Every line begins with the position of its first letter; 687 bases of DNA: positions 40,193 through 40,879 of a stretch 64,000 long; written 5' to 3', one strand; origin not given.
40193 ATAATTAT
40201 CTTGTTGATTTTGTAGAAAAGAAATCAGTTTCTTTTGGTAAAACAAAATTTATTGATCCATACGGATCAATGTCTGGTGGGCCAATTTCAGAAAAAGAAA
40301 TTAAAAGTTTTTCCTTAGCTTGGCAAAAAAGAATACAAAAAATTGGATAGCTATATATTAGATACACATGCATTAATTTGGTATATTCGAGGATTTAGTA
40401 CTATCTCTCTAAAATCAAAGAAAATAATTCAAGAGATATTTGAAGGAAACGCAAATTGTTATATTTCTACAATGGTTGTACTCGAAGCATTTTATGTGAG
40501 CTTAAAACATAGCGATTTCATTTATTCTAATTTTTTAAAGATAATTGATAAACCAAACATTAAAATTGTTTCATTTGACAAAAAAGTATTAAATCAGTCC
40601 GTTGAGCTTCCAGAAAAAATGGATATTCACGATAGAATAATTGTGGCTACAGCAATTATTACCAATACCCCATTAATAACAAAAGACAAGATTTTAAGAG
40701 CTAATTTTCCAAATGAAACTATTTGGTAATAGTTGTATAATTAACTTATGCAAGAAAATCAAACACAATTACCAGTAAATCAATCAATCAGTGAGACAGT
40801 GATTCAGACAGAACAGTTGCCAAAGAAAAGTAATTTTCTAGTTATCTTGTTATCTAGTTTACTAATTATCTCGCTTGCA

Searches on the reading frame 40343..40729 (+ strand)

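Call 87: search_protein_families(library=pfam, proteins=[window:40343-40729:+], max_evalue=0.01)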
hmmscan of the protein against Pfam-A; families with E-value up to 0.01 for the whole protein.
window:40343-40729:+ (128 aa): 1 family
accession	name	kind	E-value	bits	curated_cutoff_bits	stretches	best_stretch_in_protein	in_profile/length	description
PF01850.27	PIN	-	1.8e-13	51.6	23.6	1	4-119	1-115/120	PIN domain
